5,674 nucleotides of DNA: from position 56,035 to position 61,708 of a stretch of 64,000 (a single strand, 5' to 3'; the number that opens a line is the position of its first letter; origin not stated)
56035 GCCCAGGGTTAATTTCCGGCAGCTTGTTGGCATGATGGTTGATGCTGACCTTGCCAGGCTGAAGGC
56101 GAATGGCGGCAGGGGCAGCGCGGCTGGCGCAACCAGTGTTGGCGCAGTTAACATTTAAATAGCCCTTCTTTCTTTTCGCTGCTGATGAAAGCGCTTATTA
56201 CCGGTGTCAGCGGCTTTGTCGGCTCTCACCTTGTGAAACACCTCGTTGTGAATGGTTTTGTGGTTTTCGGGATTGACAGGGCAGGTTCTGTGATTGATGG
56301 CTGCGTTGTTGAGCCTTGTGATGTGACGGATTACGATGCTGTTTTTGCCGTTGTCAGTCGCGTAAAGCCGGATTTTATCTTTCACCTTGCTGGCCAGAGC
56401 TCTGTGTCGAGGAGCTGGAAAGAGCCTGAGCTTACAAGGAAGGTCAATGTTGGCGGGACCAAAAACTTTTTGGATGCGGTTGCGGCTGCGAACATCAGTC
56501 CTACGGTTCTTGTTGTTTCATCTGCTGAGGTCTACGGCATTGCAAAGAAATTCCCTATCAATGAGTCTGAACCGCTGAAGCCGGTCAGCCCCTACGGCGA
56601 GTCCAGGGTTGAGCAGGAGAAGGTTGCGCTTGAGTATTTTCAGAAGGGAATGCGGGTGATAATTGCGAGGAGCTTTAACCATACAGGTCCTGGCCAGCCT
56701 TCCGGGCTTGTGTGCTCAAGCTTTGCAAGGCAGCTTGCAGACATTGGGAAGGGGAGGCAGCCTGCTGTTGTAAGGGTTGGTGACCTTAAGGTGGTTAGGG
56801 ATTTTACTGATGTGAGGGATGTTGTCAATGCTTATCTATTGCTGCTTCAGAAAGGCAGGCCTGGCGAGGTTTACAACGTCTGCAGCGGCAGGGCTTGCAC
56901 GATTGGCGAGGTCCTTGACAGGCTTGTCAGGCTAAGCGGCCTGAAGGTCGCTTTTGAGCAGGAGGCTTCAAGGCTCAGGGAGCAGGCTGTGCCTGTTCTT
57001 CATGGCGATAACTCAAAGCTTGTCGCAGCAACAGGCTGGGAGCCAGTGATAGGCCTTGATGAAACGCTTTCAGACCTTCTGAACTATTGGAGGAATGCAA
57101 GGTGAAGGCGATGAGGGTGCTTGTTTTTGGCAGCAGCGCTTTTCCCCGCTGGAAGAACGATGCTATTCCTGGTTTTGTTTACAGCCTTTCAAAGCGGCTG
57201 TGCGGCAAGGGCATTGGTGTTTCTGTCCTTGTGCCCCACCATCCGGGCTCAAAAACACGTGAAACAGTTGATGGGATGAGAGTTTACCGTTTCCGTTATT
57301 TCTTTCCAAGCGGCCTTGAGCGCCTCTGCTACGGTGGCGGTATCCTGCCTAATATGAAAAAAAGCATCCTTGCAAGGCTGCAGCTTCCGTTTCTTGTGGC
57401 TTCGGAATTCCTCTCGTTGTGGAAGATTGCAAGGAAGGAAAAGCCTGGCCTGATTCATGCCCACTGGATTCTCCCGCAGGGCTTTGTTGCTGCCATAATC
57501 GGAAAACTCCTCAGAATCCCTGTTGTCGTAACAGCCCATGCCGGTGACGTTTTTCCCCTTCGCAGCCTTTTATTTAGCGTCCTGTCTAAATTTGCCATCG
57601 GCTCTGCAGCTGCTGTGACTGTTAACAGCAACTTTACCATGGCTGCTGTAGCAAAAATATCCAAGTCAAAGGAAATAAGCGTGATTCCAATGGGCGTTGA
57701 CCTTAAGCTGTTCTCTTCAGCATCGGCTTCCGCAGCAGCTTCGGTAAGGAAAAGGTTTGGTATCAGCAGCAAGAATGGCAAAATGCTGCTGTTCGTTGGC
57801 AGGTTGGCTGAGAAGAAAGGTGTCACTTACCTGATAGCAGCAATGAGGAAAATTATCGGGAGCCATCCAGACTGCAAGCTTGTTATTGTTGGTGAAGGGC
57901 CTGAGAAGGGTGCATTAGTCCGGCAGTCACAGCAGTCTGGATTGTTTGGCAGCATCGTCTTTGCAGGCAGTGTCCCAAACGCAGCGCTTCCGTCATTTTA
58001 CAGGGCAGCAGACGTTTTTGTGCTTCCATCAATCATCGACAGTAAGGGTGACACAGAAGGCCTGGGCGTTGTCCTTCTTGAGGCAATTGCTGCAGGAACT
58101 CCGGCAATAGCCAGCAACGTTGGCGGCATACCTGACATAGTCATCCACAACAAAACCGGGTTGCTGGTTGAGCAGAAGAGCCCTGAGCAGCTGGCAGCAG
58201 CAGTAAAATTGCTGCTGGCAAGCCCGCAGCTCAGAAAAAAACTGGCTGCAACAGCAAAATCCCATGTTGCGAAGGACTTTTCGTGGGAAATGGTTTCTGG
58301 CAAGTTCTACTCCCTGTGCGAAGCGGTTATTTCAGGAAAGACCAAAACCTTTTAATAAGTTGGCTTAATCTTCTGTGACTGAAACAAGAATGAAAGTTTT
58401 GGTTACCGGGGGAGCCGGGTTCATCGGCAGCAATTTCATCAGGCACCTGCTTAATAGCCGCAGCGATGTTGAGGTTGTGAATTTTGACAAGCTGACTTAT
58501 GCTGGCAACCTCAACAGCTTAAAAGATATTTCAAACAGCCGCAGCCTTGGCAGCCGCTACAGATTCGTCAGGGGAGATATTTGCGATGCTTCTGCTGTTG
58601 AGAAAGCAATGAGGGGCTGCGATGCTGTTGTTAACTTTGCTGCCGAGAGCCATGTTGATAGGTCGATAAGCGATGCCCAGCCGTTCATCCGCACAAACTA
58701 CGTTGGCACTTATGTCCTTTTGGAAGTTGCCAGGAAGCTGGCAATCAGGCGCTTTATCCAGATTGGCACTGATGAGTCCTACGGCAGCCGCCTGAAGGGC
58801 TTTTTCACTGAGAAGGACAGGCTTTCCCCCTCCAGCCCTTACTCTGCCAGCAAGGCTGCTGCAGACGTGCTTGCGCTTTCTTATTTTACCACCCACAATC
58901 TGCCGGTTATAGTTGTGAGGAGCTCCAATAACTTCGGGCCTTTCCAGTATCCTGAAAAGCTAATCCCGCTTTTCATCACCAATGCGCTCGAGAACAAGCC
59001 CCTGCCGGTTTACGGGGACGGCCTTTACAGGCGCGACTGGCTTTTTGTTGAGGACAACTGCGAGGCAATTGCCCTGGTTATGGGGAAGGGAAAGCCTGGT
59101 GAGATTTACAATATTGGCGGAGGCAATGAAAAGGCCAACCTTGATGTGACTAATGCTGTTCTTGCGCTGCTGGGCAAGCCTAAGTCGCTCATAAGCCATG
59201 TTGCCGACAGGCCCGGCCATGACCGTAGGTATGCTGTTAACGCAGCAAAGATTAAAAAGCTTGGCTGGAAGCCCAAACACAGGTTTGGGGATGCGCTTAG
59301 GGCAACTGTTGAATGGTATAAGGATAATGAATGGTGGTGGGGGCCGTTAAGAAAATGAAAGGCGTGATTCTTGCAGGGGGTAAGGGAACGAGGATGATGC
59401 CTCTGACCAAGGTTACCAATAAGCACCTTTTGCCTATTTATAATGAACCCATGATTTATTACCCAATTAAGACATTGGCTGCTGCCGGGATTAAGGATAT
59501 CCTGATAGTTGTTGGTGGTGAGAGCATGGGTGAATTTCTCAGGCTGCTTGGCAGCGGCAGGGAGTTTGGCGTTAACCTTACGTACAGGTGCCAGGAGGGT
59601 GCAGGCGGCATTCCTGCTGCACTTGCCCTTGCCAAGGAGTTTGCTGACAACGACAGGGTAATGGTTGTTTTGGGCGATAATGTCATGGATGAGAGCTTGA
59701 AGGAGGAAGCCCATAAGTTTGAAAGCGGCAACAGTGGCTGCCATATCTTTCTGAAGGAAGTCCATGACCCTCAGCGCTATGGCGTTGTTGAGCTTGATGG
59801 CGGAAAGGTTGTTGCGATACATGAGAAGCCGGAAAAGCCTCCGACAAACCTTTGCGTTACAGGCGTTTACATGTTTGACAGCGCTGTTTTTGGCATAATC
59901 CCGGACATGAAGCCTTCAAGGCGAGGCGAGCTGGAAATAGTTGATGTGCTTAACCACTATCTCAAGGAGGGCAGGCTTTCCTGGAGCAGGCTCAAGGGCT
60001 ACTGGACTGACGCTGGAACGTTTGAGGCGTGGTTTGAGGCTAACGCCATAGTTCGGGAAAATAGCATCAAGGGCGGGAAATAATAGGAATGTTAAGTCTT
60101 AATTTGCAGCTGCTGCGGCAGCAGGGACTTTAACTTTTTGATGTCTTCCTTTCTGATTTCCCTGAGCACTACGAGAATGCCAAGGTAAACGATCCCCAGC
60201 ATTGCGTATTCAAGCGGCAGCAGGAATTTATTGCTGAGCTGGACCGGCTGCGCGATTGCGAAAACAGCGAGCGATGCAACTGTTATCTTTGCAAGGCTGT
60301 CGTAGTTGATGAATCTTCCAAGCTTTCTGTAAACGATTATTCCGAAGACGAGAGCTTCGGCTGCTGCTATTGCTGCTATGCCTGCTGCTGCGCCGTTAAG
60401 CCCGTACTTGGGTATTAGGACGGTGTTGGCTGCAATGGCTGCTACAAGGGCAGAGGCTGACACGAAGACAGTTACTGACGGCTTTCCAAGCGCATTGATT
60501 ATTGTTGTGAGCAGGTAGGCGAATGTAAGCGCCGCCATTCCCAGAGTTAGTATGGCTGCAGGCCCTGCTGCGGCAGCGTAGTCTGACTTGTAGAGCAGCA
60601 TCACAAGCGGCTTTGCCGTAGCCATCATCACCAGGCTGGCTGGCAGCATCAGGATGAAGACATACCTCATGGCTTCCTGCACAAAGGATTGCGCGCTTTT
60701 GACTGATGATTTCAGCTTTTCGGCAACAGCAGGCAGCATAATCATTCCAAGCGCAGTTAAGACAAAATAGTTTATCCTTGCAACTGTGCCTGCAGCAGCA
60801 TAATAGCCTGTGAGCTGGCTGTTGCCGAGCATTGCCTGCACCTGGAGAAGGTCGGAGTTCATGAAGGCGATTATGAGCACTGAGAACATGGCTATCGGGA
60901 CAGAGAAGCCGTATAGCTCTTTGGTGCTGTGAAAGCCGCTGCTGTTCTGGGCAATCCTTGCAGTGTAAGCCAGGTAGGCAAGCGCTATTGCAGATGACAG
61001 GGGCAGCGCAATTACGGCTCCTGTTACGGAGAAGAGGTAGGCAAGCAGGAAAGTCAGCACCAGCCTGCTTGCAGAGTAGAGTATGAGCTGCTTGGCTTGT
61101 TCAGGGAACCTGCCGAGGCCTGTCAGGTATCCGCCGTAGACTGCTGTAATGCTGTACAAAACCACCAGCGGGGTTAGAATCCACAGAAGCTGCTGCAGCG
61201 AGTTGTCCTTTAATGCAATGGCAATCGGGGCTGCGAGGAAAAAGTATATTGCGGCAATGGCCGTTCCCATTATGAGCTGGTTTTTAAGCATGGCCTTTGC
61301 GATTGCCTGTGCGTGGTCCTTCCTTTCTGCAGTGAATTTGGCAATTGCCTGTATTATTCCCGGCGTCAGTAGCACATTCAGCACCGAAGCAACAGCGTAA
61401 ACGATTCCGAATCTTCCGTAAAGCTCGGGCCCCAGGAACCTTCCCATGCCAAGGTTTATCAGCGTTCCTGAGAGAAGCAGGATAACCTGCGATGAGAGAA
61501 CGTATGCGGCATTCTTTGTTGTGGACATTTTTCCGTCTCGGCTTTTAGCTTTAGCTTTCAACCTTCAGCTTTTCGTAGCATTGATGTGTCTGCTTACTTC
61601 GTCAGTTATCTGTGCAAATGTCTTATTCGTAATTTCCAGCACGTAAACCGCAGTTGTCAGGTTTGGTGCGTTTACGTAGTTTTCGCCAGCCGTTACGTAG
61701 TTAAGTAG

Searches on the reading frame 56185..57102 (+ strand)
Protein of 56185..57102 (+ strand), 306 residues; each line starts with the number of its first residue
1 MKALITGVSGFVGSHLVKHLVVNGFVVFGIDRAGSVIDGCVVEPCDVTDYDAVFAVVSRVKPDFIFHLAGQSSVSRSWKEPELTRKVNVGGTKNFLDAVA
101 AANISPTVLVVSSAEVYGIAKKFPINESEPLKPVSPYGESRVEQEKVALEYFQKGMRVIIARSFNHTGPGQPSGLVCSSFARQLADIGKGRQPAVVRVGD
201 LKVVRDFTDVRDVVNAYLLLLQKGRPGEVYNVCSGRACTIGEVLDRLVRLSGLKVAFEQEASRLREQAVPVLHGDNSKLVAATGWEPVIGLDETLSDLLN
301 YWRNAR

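Call 60: search_protein_families(library=ncbifam, proteins=[window:56185-57102:+], max_evalue=1e-10)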
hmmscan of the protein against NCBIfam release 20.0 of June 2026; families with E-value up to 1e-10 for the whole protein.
window:56185-57102:+ (306 aa): 17 families
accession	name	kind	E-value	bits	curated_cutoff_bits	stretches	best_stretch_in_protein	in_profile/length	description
TIGR04180.1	EDH_00030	hypoth_equivalog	2e-41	142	475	1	4-287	2-294/297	NAD-dependent 4,6-dehydratase LegB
TIGR01179.1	galE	equivalog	6.1e-36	123.9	262.3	1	3-301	2-324/332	UDP-glucose 4-epimerase GalE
TIGR01181.1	dTDP_gluc_dehyt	equivalog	1.5e-33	116.2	365.1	1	3-302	2-311/321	dTDP-glucose 4,6-dehydratase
TIGR01472.1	gmd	equivalog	4e-31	108.5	415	1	2-261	2-278/342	GDP-mannose 4,6-dehydratase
TIGR03466.1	HpnA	hypoth_equivalog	9.8e-23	80.5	367.65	1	1-293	1-284/327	hopanoid-associated sugar epimerase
TIGR02622.1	CDP_4_6_dhtase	equivalog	6.7e-21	74.8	278.45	1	2-304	6-332/352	CDP-glucose 4,6-dehydratase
NF007956.0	PRK10675.1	subfamily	4.8e-20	72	394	1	1-299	1-326/338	UDP-glucose 4-epimerase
TIGR02197.1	heptose_epim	equivalog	1.1e-19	70.8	274.6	1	4-299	2-310/316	ADP-glyceromanno-heptose 6-epimerase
NF052578.1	StrlDmthSdmBMthl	equivalog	5.4e-18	65.8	600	1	1-253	1-247/328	sterol demethylase protein SdmB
NF043036.1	ErythonDh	equivalog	3.2e-15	56.2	325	1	1-252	1-267/321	D-erythronate dehydrogenase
NF011728.1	PRK15181.1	equivalog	3.5e-15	55.9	760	1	62-263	91-291/348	Vi polysaccharide biosynthesis UDP-N-acetylglucosaminuronic acid C-4 epimerase TviC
TIGR01214.1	rmlD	equivalog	3.5e-15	55.8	224.05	1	3-166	2-153/285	dTDP-4-dehydrorhamnose reductase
NF007582.0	PRK10217.1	equivalog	8.2e-13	48.2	698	1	2-234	3-253/355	dTDP-glucose 4,6-dehydratase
NF042423.1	oxyalk_red_Shew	equivalog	3.9e-12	45.9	580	1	2-182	10-189/331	2-alkyl-3-oxoalkanoate reductase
NF007490.0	PRK10084.1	subfamily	1.3e-11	44.1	649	0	1-234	1-260/361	dTDP-glucose 4,6-dehydratase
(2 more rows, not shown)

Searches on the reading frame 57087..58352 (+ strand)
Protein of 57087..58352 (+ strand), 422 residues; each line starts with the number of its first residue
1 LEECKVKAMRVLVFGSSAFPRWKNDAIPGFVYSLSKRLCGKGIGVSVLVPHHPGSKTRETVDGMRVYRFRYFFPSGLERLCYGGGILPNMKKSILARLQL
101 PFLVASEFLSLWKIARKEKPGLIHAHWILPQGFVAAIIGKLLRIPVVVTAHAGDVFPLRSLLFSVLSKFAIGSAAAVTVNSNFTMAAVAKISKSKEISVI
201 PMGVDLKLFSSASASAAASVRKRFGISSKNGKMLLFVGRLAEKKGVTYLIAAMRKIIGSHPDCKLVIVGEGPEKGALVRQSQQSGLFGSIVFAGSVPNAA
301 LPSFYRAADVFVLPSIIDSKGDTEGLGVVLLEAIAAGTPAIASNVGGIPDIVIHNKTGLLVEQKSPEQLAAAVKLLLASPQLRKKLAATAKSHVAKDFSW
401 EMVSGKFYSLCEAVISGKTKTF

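Call 60: search_protein_families(library=ncbifam, proteins=[window:57087-58352:+], max_evalue=1e-10)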
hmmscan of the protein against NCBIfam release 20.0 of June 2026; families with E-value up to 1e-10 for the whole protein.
window:57087-58352:+ (422 aa): 28 families (the best 25 are shown)
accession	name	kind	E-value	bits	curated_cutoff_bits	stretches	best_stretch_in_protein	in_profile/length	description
NF047684.1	TeichurnBiosyTuaC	equivalog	2.9e-44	151.6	550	1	118-401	107-376/391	teichuronic acid biosynthesis protein TuaC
TIGR04063.1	stp3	hypoth_equivalog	3e-38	131.7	442.05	1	110-407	83-388/397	TIGR04063 family PEP-CTERM/XrtA system glycosyltransferase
TIGR03999.1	thiol_BshA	equivalog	8.4e-37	127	273.7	1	111-411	76-370/375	N-acetyl-alpha-D-glucosaminyl L-malate synthase BshA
TIGR02149.1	glgA_Coryne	subfamily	1e-36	126.9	302.4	1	120-414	84-390/391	glycogen synthase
NF041876.1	EPS_EpsE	equivalog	4.1e-36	125.1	400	1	111-401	105-383/389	exopolysaccharide biosynthesis GT4 family glycosyltransferase EpsE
TIGR03449.1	mycothiol_MshA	equivalog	4.5e-36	124.6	462.5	1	192-409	185-398/406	D-inositol-3-phosphate glycosyltransferase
TIGR03088.1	stp2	hypoth_equivalog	1.1e-33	116.9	409.05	1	108-411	70-370/374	TIGR03088 family PEP-CTERM/XrtA system glycosyltransferase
TIGR04047.1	MSMEG_0565_glyc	hypoth_equivalog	1.7e-30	106.3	259.85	1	164-403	129-363/373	MSMEG_0565 family glycosyltransferase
TIGR04157.1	glyco_rSAM_CFB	subfamily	8.8e-27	94.1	400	1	187-410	186-405/406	TIGR04157 family glycosyltransferase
NF012028.0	PRK15484.1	subfamily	1.2e-26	93.8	618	1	175-408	141-372/380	lipopolysaccharide N-acetylglucosaminyltransferase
NF038229.1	Glyco4_Geo_Pelo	equivalog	3.9e-25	88.6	400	1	114-415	50-337/338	GPMC system family 4 glycosyltransferase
NF038298.1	EPS_HpsO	equivalog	3.2e-24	85.5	575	1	163-399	136-372/388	hormogonium polysaccharide biosynthesis glycosyltransferase HpsO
NF053787.1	GlcN_PG_synth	equivalog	9.3e-24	83.9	480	1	193-408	162-353/361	N-acetylglucosaminyl phosphatidylglycerol synthase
NF038295.1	EPS_HpsP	equivalog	9.4e-24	84.1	550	1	158-407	139-380/388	hormogonium polysaccharide biosynthesis glycosyltransferase HpsP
TIGR04005.1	wcaL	equivalog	9.2e-23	80.7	537.6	1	195-412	197-404/406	colanic acid biosynthesis glycosyltransferase WcaL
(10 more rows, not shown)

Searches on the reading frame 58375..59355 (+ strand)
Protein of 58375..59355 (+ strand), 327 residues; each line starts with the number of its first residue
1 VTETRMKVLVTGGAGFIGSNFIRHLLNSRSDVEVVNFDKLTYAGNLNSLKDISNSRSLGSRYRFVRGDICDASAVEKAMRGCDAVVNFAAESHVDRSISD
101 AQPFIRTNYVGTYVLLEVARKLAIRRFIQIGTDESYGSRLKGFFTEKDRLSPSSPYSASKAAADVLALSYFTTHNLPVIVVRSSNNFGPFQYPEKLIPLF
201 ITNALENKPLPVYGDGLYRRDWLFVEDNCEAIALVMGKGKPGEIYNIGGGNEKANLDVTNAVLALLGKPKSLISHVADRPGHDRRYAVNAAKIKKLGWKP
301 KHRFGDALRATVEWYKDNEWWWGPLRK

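Call 32: search_protein_families(library=pfam, proteins=[window:58375-59355:+], max_evalue=0.00001)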
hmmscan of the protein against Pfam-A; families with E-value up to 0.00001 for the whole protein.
window:58375-59355:+ (327 aa): 7 families
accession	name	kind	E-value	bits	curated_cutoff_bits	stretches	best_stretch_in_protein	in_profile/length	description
PF16363.11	GDP_Man_Dehyd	-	1.8e-74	251.6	27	1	9-309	1-330/332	GDP-mannose 4,6 dehydratase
PF01370.27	Epimerase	-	4e-65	220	20.9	1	8-248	1-240/240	NAD dependent epimerase/dehydratase family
PF02719.21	Polysacc_synt_2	-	4.2e-19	69.3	20.2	1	8-280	1-265/293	Polysaccharide biosynthesis protein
PF01073.25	3Beta_HSD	-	4.7e-18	65.7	22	1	9-232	1-225/280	3-beta hydroxysteroid dehydrogenase/isomerase family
PF04321.23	RmlD_sub_bind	-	1.7e-14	54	27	1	6-276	1-241/287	RmlD substrate binding domain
PF07993.18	NAD_binding_4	-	4.5e-13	49.4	20.1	1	10-185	1-206/258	Male sterility protein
PF13460.12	NAD_binding_10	-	3.5e-10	40.5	27.2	1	12-166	1-131/184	NAD(P)H-binding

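Call 60: search_protein_families(library=ncbifam, proteins=[window:58375-59355:+], max_evalue=1e-10)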
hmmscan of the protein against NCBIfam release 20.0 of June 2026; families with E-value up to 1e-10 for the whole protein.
window:58375-59355:+ (327 aa): 20 families
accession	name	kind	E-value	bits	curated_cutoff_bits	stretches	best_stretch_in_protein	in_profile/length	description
TIGR01181.1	dTDP_gluc_dehyt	equivalog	1e-134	448.7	365.1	1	7-325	1-321/321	dTDP-glucose 4,6-dehydratase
NF007490.0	PRK10084.1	subfamily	7.7e-103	344.2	649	1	6-322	1-341/361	dTDP-glucose 4,6-dehydratase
NF007582.0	PRK10217.1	equivalog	1.8e-97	326.7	698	1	7-324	3-340/355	dTDP-glucose 4,6-dehydratase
TIGR04180.1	EDH_00030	hypoth_equivalog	5.1e-46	157.1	475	1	8-302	1-296/297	NAD-dependent 4,6-dehydratase LegB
TIGR01179.1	galE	equivalog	7.6e-33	113.7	262.3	1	7-318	1-328/332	UDP-glucose 4-epimerase GalE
TIGR02622.1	CDP_4_6_dhtase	equivalog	2e-25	89.7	278.45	1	6-317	5-332/352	CDP-glucose 4,6-dehydratase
TIGR03466.1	HpnA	hypoth_equivalog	2.8e-22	79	367.65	1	6-251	1-232/327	hopanoid-associated sugar epimerase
NF011728.1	PRK15181.1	equivalog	6.4e-22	78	760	1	7-317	17-339/348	Vi polysaccharide biosynthesis UDP-N-acetylglucosaminuronic acid C-4 epimerase TviC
TIGR02197.1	heptose_epim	equivalog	4.1e-21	75.5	274.6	1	8-282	1-274/316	ADP-glyceromanno-heptose 6-epimerase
NF007956.0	PRK10675.1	subfamily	1.2e-20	73.9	394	1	6-316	1-330/338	UDP-glucose 4-epimerase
NF042422.1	oxyalk_red_OleD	equivalog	1.1e-17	64.4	580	1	6-271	1-255/329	2-alkyl-3-oxoalkanoate reductase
NF043036.1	ErythonDh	equivalog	2.4e-15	56.5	325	1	6-170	1-163/321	D-erythronate dehydrogenase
NF052578.1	StrlDmthSdmBMthl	equivalog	4.3e-15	56.3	600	1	6-257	1-235/328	sterol demethylase protein SdmB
TIGR03589.1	PseB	equivalog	3.1e-14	52.6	407.75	1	7-245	6-224/324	UDP-N-acetylglucosamine 4,6-dehydratase (inverting)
NF047922.1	GDPFucSynFcl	equivalog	5.2e-14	52.4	500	1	204-319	191-305/308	GDP-L-fucose synthase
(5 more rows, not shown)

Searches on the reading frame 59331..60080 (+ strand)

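Call 60: search_protein_families(library=ncbifam, proteins=[window:59331-60080:+], max_evalue=1e-10)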
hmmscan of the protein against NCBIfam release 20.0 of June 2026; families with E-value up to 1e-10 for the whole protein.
window:59331-60080:+ (250 aa): 21 families
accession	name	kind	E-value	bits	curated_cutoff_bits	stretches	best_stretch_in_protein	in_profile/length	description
TIGR01207.1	rmlA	equivalog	4e-69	232.9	360.65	1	10-242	1-237/286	glucose-1-phosphate thymidylyltransferase RfbA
TIGR01208.1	rmlA_long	equivalog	5.6e-68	229.4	320.25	1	10-244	1-237/353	glucose-1-phosphate thymidylyltransferase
NF012024.0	PRK15480.1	equivalog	2.3e-60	204.2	588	1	7-241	2-240/292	glucose-1-phosphate thymidylyltransferase RfbA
TIGR03992.1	Arch_glmU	subfamily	2.8e-52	177.9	292.1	1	9-241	1-227/393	bifunctional sugar-1-phosphate nucleotidylyltransferase/acetyltransferase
NF041313.1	UDPGP_AglF_Halo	equivalog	1.2e-38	132.9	400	1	9-230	1-223/234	UTP--glucose-1-phosphate uridylyltransferase AglF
NF041173.1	Sug_nt_acttase_Thmprot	equivalog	1.8e-35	122.7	600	1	9-242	1-228/405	bifunctional sugar-1-phosphate nucleotidylyltransferase/acetyltransferase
TIGR01099.1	galU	equivalog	1.5e-30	106.7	326.8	2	81-237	94-261/261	UTP--glucose-1-phosphate uridylyltransferase GalU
NF052502.1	man1P_GTase_Rv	exception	1.1e-29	103.5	440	1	10-238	2-227/352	mannose-1-phosphate guanylyltransferase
NF045761.1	NAMPUrTaseMurU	equivalog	2.8e-26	92.8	250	1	9-237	1-223/226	N-acetylmuramate alpha-1-phosphate uridylyltransferase MurU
NF009928.0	PRK13389.1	equivalog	1.3e-17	63.9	548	0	6-61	6-61/302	UTP--glucose-1-phosphate uridylyltransferase GalU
NF003670.0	PRK05293.1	equivalog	1.2e-16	60.7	470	1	105-239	116-256/382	glucose-1-phosphate adenylyltransferase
TIGR02623.1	G1P_cyt_trans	equivalog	4.3e-16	59.1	300.25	0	101-230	113-234/255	glucose-1-phosphate cytidylyltransferase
TIGR02091.1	glgC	equivalog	9.8e-16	57.8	424.9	0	103-239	110-257/364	glucose-1-phosphate adenylyltransferase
NF049965.1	GlMnHpPGnyltfHddC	equivalog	1.9e-14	53.8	300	1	9-188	1-173/221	D-glycero-D-manno-heptose 1-phosphate guanosyltransferase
TIGR01173.1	glmU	equivalog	4.6e-13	48.8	366.85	1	11-214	3-206/452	bifunctional UDP-N-acetylglucosamine diphosphorylase/glucosamine-1-phosphate N-acetyltransferase GlmU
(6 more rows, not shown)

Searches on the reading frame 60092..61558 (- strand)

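Call 32: search_protein_families(library=pfam, proteins=[window:60092-61558:-], max_evalue=0.00001)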
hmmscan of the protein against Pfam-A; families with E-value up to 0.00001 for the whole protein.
window:60092-61558:- (488 aa): 2 families
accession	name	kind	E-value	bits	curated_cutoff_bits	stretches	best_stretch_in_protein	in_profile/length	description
PF13440.11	Polysacc_synt_3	-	3.6e-23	82.7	23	1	38-330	2-291/293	Polysaccharide biosynthesis protein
PF01943.22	Polysacc_synt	-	4.5e-18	66.1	28.2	1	14-279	2-271/274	Polysaccharide biosynthesis protein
